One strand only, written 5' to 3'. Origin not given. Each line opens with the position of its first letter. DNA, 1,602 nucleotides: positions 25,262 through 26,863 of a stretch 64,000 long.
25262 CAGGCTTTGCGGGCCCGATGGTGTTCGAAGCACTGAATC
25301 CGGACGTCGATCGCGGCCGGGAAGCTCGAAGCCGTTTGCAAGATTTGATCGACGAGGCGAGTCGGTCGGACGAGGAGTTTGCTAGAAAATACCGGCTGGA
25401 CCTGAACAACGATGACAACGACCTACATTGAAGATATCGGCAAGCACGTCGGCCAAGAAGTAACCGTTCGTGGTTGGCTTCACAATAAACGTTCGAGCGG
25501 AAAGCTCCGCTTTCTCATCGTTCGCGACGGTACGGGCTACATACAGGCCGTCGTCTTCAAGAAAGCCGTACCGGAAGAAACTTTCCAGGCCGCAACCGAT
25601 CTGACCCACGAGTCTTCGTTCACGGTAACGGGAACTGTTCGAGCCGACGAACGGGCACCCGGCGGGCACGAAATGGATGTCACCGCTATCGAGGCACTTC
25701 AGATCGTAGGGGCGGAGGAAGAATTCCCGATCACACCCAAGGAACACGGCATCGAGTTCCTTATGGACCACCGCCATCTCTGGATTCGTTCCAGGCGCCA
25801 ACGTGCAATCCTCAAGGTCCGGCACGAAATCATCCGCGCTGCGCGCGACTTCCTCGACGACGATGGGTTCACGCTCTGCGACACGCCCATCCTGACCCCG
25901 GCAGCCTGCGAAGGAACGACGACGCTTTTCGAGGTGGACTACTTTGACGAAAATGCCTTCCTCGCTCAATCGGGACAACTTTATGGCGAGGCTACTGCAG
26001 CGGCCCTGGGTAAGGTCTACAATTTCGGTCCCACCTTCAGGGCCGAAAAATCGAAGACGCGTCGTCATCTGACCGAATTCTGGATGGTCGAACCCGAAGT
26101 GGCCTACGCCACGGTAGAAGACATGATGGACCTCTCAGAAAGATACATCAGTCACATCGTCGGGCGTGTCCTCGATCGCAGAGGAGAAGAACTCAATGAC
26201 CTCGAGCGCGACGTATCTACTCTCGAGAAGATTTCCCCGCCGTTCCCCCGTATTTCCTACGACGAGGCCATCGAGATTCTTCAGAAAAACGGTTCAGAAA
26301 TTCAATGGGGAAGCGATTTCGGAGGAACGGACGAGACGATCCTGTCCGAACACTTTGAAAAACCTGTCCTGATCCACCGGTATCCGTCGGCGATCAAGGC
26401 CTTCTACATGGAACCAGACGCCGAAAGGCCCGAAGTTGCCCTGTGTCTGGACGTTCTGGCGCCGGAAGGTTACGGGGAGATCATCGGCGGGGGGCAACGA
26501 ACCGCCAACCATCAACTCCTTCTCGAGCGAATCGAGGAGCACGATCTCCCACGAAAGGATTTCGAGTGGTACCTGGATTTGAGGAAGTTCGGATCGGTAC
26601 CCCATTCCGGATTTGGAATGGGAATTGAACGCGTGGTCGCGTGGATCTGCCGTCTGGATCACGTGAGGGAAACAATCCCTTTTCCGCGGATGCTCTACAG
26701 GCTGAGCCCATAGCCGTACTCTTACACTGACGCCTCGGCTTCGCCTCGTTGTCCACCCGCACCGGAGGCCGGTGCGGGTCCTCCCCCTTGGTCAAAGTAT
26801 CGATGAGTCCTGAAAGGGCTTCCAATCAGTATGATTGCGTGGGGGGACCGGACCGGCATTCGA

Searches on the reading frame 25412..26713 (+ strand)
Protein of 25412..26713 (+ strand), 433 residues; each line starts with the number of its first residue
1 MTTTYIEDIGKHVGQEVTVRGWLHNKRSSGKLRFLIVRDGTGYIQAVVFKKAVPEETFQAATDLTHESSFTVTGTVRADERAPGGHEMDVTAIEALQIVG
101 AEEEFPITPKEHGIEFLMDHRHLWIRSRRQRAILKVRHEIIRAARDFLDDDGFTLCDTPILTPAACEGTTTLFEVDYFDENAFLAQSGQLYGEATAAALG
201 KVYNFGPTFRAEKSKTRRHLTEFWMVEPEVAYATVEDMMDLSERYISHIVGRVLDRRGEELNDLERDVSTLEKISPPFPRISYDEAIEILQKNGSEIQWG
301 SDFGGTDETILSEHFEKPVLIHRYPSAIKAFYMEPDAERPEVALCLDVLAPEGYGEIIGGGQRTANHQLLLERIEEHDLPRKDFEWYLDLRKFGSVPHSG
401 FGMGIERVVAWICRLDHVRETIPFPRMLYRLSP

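Call 7: search_protein_families(library=pfam, proteins=[window:25412-26713:+])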
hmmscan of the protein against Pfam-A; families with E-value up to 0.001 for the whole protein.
window:25412-26713:+ (433 aa): 2 families
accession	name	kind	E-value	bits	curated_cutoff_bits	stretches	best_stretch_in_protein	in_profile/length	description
PF00152.25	tRNA-synt_2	-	4.3e-72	243.2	25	1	115-427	3-307/308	tRNA synthetases class II (D, K and N)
PF01336.31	tRNA_anti-codon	-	2.8e-17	62.8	27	1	17-95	1-74/75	OB-fold nucleic acid binding domain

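Call 13: find_encoding_contigs(protein=window:25412-26713:+, flank=10000, max_places=10)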
Protein window:25412-26713:+ (433 aa): no gene with exactly this product is on record in the collection.

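Call 35: find_homologous_proteins(query=window:25412-26713:+, max_evalue=1e-100)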
Query window:25412-26713:+ (433 aa): 8000 proteins with E <= 1e-100 among 8000 candidates; the best 120 are listed.
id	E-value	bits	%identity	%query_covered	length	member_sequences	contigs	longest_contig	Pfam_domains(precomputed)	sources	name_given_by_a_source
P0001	1.5e-295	998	100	100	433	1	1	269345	PF01336.32,PF00152.26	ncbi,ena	-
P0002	3.7e-295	997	100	100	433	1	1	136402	PF01336.32,PF00152.26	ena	-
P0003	2.5e-269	911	90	100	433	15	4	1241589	PF01336.32,PF00152.26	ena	-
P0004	6.2e-265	897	89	100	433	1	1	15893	PF01336.32,PF00152.26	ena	-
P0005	1.4e-260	883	87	100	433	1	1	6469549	PF01336.32,PF00152.26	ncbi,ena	-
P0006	3.8e-257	871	95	92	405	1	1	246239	PF01336.32,PF00152.26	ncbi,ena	-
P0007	1.0e-255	867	86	100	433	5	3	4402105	PF01336.32,PF00152.26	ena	-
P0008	4.6e-253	858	84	100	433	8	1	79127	PF01336.32,PF00152.26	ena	-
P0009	2.2e-252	856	85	100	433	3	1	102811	PF01336.32,PF00152.26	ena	-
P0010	4.4e-252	855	85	99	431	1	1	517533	PF01336.32,PF00152.26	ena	-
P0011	5.7e-251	851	85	99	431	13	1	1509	PF01336.32,PF00152.26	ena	-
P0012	3.9e-250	848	82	100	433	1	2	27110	PF01336.32,PF00152.26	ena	-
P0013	6.5e-250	847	85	99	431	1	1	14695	PF01336.32,PF00152.26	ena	-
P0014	3.7e-249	845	83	100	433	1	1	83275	PF01336.32,PF00152.26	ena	-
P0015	4.1e-249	845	83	100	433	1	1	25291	PF01336.32,PF00152.26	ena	-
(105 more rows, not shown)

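Call 36: find_encoding_contigs(protein=P0001, flank=8000, max_places=2)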
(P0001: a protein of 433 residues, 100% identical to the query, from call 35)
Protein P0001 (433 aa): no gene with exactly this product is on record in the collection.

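Call 37: find_encoding_contigs(protein=P0003, flank=8000, max_places=3)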
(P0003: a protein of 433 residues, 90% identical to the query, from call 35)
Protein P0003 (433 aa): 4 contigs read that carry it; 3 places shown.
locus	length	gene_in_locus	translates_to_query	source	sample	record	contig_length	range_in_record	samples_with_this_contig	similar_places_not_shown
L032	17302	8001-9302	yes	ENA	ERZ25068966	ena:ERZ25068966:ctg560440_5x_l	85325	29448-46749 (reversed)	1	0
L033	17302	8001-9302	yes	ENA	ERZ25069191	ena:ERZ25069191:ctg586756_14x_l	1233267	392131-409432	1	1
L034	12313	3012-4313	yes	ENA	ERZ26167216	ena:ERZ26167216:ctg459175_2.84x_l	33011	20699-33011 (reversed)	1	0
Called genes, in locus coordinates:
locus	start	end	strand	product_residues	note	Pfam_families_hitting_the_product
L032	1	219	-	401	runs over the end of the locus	PF13424:TPR_12 (weak), PF07719:TPR_2 (weak), PF13414:TPR_11 (weak), PF13432:TPR_16, PF00515:TPR_1 (weak), PF07719:TPR_2 (weak), PF13432:TPR_16 (weak), PF14559:TPR_19 (weak), +9 more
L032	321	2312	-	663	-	PF04851:ResIII, PF13604:AAA_30 (faint), PF17757:UvrB_inter, PF27431:UvrB_3rd, PF00271:Helicase_C, PF12344:UvrB, PF02151:UVR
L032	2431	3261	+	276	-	PF01209:Ubie_methyltran, PF13489:Methyltransf_23, PF13847:Methyltransf_31, PF08241:Methyltransf_11, PF08242:Methyltransf_12, PF13649:Methyltransf_25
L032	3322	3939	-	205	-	-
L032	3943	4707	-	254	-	PF10502:Peptidase_S26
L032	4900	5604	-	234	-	PF22935:RM44_endonuclase (weak), PF14622:Ribonucleas_3_3, PF00636:Ribonuclease_3, PF00035:dsrm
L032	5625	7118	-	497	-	PF00515:TPR_1 (faint), PF07719:TPR_2 (faint), PF13424:TPR_12 (faint), PF13432:TPR_16 (faint)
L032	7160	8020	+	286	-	PF01261:AP_endonuc_2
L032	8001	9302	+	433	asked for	PF01336:tRNA_anti-codon, PF00152:tRNA-synt_2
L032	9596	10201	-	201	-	PF01121:CoaE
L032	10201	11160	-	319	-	PF00763:THF_DHG_CYH, PF02882:THF_DHG_CYH_C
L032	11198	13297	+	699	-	PF00515:TPR_1 (faint), PF07721:TPR_4 (faint), PF13432:TPR_16, PF14559:TPR_19 (weak), PF07719:TPR_2 (weak), PF25064:ARM_TT21_5th (weak), PF13424:TPR_12 (weak), PF01464:SLT, +9 more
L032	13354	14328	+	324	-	PF01594:AI-2E_transport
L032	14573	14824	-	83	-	PF03328:HpcH_HpaI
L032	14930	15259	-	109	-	PF03328:HpcH_HpaI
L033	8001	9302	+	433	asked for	PF01336:tRNA_anti-codon, PF00152:tRNA-synt_2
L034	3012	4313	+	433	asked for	PF01336:tRNA_anti-codon, PF00152:tRNA-synt_2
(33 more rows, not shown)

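Call 38: find_encoding_contigs(protein=P0005, flank=8000, max_places=2)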
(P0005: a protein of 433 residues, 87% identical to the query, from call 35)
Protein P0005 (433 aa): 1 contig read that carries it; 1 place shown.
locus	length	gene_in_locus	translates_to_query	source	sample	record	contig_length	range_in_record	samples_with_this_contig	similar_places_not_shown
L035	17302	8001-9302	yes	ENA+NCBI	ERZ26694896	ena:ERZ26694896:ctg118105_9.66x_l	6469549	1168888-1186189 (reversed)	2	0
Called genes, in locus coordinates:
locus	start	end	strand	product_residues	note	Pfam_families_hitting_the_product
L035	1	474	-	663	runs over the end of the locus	PF04851:ResIII, PF13604:AAA_30 (faint), PF17757:UvrB_inter, PF27431:UvrB_3rd, PF00271:Helicase_C, PF12344:UvrB, PF02151:UVR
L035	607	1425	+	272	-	PF01209:Ubie_methyltran, PF13489:Methyltransf_23, PF13847:Methyltransf_31, PF08241:Methyltransf_11, PF08242:Methyltransf_12, PF13649:Methyltransf_25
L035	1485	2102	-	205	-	-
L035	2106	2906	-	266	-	PF10502:Peptidase_S26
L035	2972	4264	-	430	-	PF00872:Transposase_mut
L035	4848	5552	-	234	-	PF22935:RM44_endonuclase (faint), PF14622:Ribonucleas_3_3, PF00636:Ribonuclease_3, PF00035:dsrm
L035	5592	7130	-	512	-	PF07719:TPR_2 (faint), PF13424:TPR_12 (faint), PF13432:TPR_16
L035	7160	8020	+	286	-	PF01261:AP_endonuc_2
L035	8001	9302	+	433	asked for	PF01336:tRNA_anti-codon, PF00152:tRNA-synt_2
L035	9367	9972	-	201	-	PF01121:CoaE, PF13238:AAA_18 (weak)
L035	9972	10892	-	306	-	PF00763:THF_DHG_CYH, PF02882:THF_DHG_CYH_C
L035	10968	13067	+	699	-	PF07721:TPR_4 (faint), PF13174:TPR_6 (faint), PF13424:TPR_12 (faint), PF13432:TPR_16, PF14559:TPR_19 (weak), PF00515:TPR_1 (weak), PF07719:TPR_2 (weak), PF01464:SLT, +3 more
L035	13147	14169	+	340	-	PF01594:AI-2E_transport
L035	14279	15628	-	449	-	PF00209:SNF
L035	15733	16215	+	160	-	PF02566:OsmC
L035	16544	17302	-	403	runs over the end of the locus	PF07690:MFS_1, PF12832:MFS_1_like, PF13347:MFS_2 (faint), PF00083:Sugar_tr, PF06609:TRI12 (weak), PF07690:MFS_1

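Call 39: find_encoding_contigs(protein=P0007, flank=8000, max_places=2)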
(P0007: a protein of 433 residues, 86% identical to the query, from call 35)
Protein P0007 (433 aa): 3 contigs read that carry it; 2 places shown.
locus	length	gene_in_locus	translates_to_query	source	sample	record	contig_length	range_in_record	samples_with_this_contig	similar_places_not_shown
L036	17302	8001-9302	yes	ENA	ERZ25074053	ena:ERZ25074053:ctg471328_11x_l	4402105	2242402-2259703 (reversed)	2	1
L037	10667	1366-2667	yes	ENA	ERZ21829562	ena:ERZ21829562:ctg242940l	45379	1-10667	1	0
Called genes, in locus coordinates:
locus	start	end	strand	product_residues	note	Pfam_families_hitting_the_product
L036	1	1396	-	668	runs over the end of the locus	PF04851:ResIII, PF17757:UvrB_inter, PF27431:UvrB_3rd, PF00271:Helicase_C, PF12344:UvrB, PF02151:UVR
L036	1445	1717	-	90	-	-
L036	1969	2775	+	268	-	PF03966:Trm112p (weak), PF01209:Ubie_methyltran, PF01728:FtsJ (weak), PF13489:Methyltransf_23, PF13847:Methyltransf_31, PF08241:Methyltransf_11, PF08242:Methyltransf_12, PF13649:Methyltransf_25, +1 more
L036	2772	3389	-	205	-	-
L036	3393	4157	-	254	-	PF10502:Peptidase_S26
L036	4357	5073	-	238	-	PF14622:Ribonucleas_3_3, PF00636:Ribonuclease_3, PF00035:dsrm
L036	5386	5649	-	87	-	PF08388:GIIM (weak)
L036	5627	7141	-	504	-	-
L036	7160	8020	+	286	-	PF01261:AP_endonuc_2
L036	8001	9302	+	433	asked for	PF01336:tRNA_anti-codon, PF00152:tRNA-synt_2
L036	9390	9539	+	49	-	-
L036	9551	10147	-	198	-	PF01121:CoaE, PF13238:AAA_18 (weak)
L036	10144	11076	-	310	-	PF00763:THF_DHG_CYH, PF02882:THF_DHG_CYH_C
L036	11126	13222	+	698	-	PF00515:TPR_1 (faint), PF07719:TPR_2 (faint), PF13176:TPR_7 (faint), PF13181:TPR_8 (faint), PF13424:TPR_12 (faint), PF12895:ANAPC3 (weak), PF13432:TPR_16, PF01464:SLT, +3 more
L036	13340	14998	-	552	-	PF00890:FAD_binding_2 (faint), PF01266:DAO (faint), PF01946:Thi4 (faint), PF13450:NAD_binding_8 (weak), PF21162:ETFQO_UQ-bd, PF05187:Fer4_ETF_QO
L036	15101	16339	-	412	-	PF00109:ketoacyl-synt, PF02801:Ketoacyl-synt_C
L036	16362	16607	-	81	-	PF00550:PP-binding, PF14573:PP-binding_2 (weak)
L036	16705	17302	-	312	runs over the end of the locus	PF00698:Acyl_transf_1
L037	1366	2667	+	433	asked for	PF01336:tRNA_anti-codon, PF00152:tRNA-synt_2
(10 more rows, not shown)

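Call 41: find_encoding_contigs(protein=P0006, flank=8000, max_places=2)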
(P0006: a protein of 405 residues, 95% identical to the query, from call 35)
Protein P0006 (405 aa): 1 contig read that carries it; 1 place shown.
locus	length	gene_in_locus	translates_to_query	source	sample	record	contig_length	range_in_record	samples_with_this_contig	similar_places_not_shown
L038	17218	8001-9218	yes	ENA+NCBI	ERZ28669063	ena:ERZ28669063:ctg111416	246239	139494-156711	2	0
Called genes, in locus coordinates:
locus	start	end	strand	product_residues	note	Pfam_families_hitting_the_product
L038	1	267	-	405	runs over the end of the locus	PF13428:TPR_14 (faint), PF13432:TPR_16 (faint), PF13176:TPR_7 (faint), PF13424:TPR_12, PF00515:TPR_1, PF07719:TPR_2 (weak), PF13374:TPR_10 (weak), PF13414:TPR_11, +3 more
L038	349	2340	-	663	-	PF00270:DEAD (faint), PF04851:ResIII, PF13604:AAA_30 (faint), PF17757:UvrB_inter, PF27431:UvrB_3rd, PF00271:Helicase_C, PF12344:UvrB, PF02151:UVR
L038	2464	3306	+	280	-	PF01209:Ubie_methyltran, PF13489:Methyltransf_23, PF01728:FtsJ (faint), PF13649:Methyltransf_25, PF13847:Methyltransf_31, PF08241:Methyltransf_11, PF08242:Methyltransf_12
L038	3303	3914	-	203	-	-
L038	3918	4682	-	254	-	PF10502:Peptidase_S26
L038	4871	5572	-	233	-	PF22935:RM44_endonuclase (weak), PF14622:Ribonucleas_3_3, PF00636:Ribonuclease_3, PF00035:dsrm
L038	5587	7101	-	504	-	PF07719:TPR_2 (faint), PF13424:TPR_12 (faint), PF13432:TPR_16 (weak)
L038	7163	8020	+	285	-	PF01261:AP_endonuc_2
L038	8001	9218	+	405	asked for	PF01336:tRNA_anti-codon, PF00152:tRNA-synt_2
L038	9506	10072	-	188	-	PF01121:CoaE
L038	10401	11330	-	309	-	PF00763:THF_DHG_CYH, PF02882:THF_DHG_CYH_C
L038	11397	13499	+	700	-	PF00515:TPR_1 (faint), PF07719:TPR_2 (faint), PF13174:TPR_6 (faint), PF13424:TPR_12 (faint), PF13428:TPR_14 (faint), PF14559:TPR_19 (faint), PF13432:TPR_16 (weak), PF01464:SLT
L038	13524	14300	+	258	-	PF02517:Rce1-like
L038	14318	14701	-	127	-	PF01243:PNPOx_N, PF12900:Pyridox_ox_2 (weak)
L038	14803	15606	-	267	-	PF00291:PALP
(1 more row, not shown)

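Call 42: find_encoding_contigs(protein=P0002, flank=8000, max_places=2)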
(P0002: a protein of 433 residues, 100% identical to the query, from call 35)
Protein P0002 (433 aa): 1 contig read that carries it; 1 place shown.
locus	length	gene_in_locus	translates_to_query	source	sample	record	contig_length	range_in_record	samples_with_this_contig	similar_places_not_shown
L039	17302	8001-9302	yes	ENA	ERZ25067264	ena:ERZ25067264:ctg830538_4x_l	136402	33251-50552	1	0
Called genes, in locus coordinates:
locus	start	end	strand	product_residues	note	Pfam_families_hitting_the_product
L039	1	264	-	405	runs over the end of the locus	PF13428:TPR_14 (faint), PF00515:TPR_1 (faint), PF13176:TPR_7 (faint), PF13181:TPR_8 (faint), PF13424:TPR_12 (weak), PF07719:TPR_2 (weak), PF13414:TPR_11, PF13432:TPR_16 (weak), +4 more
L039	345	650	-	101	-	PF12344:UvrB, PF02151:UVR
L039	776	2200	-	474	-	PF17757:UvrB_inter, PF27431:UvrB_3rd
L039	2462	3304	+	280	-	PF01209:Ubie_methyltran, PF13489:Methyltransf_23, PF01728:FtsJ (faint), PF13649:Methyltransf_25, PF13847:Methyltransf_31, PF08241:Methyltransf_11, PF08242:Methyltransf_12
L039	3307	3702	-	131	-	-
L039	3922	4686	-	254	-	PF10502:Peptidase_S26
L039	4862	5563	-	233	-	PF22935:RM44_endonuclase (faint), PF14622:Ribonucleas_3_3, PF00636:Ribonuclease_3, PF00035:dsrm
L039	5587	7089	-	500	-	PF07719:TPR_2 (faint), PF13424:TPR_12 (faint)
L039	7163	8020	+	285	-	PF01261:AP_endonuc_2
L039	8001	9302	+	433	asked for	PF01336:tRNA_anti-codon, PF00152:tRNA-synt_2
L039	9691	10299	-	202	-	PF01121:CoaE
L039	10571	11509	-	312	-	PF00763:THF_DHG_CYH, PF02882:THF_DHG_CYH_C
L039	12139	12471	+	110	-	PF13428:TPR_14 (faint), PF13432:TPR_16, PF07719:TPR_2 (faint), PF13174:TPR_6 (faint), PF13424:TPR_12 (faint), PF00515:TPR_1 (faint)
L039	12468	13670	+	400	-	PF01464:SLT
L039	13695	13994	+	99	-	-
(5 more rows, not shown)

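Call 69: find_homologous_proteins(query=L035:15733-16215:+, max_evalue=1e-40)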
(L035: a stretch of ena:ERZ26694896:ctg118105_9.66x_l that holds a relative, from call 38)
Query L035:15733-16215:+ (160 aa): 5752 proteins with E <= 1e-40 among 8000 candidates; the best 120 are listed.
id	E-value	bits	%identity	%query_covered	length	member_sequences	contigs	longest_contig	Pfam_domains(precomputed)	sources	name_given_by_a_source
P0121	1.7e-99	348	100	100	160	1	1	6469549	PF02566.25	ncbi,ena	-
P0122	6.1e-86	304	86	100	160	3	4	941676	PF02566.25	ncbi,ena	-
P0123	7.3e-86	304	87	99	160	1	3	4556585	PF02566.25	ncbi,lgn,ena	-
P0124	2.0e-85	302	88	98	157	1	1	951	PF02566.25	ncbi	-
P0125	1.4e-82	293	84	99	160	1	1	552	PF02566.25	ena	-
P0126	1.9e-82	292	84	99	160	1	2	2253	PF02566.25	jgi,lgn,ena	jgi:uncharacterized OsmC-like protein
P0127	3.1e-82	292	84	99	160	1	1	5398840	PF02566.25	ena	-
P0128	1.8e-81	289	83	98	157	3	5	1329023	PF02566.25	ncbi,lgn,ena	-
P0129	2.6e-81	289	83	98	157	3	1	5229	PF02566.25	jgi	jgi:uncharacterized OsmC-like protein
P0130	1.7e-78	280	82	98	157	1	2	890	PF02566.25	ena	-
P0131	3.7e-76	272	78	100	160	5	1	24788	PF02566.25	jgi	jgi:uncharacterized OsmC-like protein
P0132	2.0e-75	270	89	86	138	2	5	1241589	PF02566.25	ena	-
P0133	2.6e-73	263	76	96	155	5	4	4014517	PF02566.25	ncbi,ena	-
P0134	4.5e-73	262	74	99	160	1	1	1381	PF02566.25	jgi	jgi:uncharacterized OsmC-like protein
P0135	6.5e-73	261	77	99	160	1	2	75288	PF02566.25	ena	-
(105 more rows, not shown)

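Call 70: find_encoding_contigs(protein=P0123, flank=2500, max_places=2)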
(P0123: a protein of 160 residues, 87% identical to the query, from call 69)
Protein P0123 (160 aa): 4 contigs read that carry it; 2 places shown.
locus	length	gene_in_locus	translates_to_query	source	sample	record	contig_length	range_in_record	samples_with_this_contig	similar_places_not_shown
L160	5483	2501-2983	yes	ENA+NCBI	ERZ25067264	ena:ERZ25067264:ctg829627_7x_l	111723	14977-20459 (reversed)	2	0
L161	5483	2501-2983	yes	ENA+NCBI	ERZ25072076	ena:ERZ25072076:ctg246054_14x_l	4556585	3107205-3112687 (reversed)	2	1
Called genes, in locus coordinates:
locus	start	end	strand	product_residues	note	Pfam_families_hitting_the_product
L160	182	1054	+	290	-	PF01209:Ubie_methyltran (weak), PF05401:NodS (faint), PF08241:Methyltransf_11, PF08242:Methyltransf_12, PF13649:Methyltransf_25, PF13847:Methyltransf_31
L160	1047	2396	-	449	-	PF00209:SNF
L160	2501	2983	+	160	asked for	PF02566:OsmC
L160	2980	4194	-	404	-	PF00083:Sugar_tr, PF07690:MFS_1, PF12832:MFS_1_like, PF13347:MFS_2 (faint), PF06609:TRI12 (weak), PF07690:MFS_1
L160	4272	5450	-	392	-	PF01207:Dus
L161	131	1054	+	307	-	PF01209:Ubie_methyltran (weak), PF05401:NodS (faint), PF13847:Methyltransf_31, PF08241:Methyltransf_11, PF08242:Methyltransf_12, PF13649:Methyltransf_25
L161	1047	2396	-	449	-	PF00209:SNF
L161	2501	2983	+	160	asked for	PF02566:OsmC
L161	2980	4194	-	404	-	PF00083:Sugar_tr, PF07690:MFS_1, PF12832:MFS_1_like, PF13347:MFS_2 (faint), PF06609:TRI12 (weak), PF07690:MFS_1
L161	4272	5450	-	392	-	PF01207:Dus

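Call 71: find_encoding_contigs(protein=P0122, flank=2500, max_places=2)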
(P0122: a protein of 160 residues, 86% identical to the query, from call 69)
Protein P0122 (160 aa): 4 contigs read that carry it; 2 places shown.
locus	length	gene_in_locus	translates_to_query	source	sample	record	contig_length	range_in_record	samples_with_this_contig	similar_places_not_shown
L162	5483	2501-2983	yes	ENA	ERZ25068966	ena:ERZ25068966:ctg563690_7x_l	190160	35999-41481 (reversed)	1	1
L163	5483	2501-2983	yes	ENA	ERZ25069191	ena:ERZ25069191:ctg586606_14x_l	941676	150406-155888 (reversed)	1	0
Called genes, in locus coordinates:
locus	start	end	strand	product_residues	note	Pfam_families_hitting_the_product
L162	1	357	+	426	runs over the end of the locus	PF13384:HTH_23 (weak), PF13011:LZ_Tnp_IS481 (weak), PF13518:HTH_28 (weak), PF13565:HTH_32, PF00665:rve, PF13683:rve_3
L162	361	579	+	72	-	PF08242:Methyltransf_12 (weak), PF08241:Methyltransf_11 (weak), PF13649:Methyltransf_25 (weak)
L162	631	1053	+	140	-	-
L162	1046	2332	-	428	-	PF00209:SNF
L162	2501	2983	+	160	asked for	PF02566:OsmC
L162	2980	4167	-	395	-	PF05977:MFS_3 (faint), PF06609:TRI12 (weak), PF07690:MFS_1, PF12832:MFS_1_like, PF00083:Sugar_tr, PF07690:MFS_1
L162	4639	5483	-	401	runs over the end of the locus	PF01207:Dus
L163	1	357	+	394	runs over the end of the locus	PF13011:LZ_Tnp_IS481 (weak), PF13384:HTH_23, PF13518:HTH_28, PF13565:HTH_32, PF00665:rve, PF13683:rve_3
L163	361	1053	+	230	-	PF01209:Ubie_methyltran (weak), PF08241:Methyltransf_11, PF08242:Methyltransf_12, PF13649:Methyltransf_25, PF13847:Methyltransf_31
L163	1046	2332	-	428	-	PF00209:SNF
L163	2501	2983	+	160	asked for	PF02566:OsmC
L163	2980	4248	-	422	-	PF00083:Sugar_tr, PF05977:MFS_3 (faint), PF06609:TRI12 (weak), PF13347:MFS_2 (weak), PF07690:MFS_1, PF12832:MFS_1_like, PF07690:MFS_1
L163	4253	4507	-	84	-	-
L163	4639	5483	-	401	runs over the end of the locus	PF01207:Dus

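Call 72: find_encoding_contigs(protein=P0132, flank=2500, max_places=2)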
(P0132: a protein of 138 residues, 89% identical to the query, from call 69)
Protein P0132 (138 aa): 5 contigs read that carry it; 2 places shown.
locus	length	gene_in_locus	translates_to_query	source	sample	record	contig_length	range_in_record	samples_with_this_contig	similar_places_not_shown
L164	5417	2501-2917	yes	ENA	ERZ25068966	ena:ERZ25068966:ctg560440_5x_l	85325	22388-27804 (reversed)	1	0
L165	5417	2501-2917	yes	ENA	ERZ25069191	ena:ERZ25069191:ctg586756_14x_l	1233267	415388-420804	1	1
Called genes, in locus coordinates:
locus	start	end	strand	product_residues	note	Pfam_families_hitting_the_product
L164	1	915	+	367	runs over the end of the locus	-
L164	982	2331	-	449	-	PF00209:SNF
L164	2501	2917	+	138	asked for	PF02566:OsmC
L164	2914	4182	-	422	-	PF06609:TRI12 (weak), PF13347:MFS_2 (weak), PF07690:MFS_1, PF12832:MFS_1_like (weak), PF00083:Sugar_tr, PF07690:MFS_1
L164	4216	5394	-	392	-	PF01207:Dus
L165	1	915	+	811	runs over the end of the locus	PF00884:Sulfatase, PF01663:Phosphodiest (faint)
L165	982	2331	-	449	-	PF00209:SNF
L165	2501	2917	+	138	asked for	PF02566:OsmC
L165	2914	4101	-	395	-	PF07690:MFS_1, PF12832:MFS_1_like, PF00083:Sugar_tr, PF06609:TRI12 (weak), PF07690:MFS_1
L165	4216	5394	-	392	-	PF01207:Dus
